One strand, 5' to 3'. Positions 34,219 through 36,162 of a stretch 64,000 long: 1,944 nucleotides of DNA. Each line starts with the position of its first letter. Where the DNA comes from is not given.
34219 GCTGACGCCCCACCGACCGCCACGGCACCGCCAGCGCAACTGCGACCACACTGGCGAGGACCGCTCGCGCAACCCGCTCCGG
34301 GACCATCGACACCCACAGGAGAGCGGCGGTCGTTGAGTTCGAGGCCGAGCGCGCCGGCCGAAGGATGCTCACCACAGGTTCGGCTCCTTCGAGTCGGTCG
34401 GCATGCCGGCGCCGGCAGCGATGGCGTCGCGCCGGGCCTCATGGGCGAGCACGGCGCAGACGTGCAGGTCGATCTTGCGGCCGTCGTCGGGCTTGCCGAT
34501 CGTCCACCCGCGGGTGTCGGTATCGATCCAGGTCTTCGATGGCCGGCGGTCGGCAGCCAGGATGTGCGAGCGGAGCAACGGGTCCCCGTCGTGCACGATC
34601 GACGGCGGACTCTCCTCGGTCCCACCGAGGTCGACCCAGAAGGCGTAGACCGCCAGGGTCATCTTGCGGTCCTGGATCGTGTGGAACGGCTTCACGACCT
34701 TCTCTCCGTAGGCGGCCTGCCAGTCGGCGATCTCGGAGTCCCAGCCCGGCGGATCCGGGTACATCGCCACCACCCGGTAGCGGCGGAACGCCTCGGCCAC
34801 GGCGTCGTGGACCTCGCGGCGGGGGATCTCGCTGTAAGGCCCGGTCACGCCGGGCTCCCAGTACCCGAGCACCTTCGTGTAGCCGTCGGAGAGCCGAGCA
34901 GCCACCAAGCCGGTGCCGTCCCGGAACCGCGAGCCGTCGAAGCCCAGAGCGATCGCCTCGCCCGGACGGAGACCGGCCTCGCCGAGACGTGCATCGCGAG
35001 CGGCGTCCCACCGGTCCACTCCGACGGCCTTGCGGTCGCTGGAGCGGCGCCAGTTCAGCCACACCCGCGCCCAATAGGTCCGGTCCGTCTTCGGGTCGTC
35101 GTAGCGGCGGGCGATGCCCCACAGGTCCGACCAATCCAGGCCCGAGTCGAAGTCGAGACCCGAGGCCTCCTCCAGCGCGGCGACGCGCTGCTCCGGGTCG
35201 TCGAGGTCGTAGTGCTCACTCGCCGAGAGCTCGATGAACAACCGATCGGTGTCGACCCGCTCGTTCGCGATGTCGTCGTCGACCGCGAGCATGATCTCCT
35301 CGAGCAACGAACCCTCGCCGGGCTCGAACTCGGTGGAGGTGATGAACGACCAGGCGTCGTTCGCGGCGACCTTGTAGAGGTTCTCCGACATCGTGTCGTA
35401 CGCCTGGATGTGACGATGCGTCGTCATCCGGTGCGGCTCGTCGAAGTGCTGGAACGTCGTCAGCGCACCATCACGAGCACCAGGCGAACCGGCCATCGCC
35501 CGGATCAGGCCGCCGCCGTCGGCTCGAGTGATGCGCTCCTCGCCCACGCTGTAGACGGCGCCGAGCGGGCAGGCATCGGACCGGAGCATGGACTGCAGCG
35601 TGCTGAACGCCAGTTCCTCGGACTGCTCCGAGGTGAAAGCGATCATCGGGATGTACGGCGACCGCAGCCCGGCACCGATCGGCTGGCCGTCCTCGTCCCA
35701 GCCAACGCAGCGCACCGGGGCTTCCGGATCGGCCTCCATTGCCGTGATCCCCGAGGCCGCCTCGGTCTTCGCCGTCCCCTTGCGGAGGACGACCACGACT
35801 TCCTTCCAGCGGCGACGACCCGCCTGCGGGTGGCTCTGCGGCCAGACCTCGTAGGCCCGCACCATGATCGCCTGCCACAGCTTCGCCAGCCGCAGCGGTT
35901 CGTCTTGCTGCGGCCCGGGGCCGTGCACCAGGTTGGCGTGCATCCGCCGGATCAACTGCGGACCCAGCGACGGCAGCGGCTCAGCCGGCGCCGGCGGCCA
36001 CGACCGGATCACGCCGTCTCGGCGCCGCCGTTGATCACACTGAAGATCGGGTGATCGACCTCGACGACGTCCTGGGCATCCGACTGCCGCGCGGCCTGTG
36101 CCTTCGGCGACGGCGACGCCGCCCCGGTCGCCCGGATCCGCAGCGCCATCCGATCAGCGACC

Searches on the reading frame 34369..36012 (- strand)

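Call 13: search_protein_families(library=pfam, proteins=[window:34369-36012:-], max_evalue=0.01)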
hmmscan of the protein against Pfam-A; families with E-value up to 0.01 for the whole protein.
window:34369-36012:- (547 aa): 1 family
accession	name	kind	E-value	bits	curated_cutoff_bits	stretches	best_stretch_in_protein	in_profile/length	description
PF10410.14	DnaB_bind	-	0.0087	16.7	20.6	0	264-284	8-28/56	DnaB-helicase binding domain of primase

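Call 14: search_protein_families(library=phrogs, proteins=[window:34369-36012:-], max_evalue=0.001)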
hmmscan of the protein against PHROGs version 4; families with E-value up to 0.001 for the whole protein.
window:34369-36012:- (547 aa): 2 families
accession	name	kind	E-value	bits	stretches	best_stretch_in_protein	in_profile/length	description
phrog_9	-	head and packaging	2.4e-48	166.6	2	124-537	261-673/812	terminase large subunit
phrog_21277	-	head and packaging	9.9e-31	108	1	350-537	13-194/208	terminase large subunit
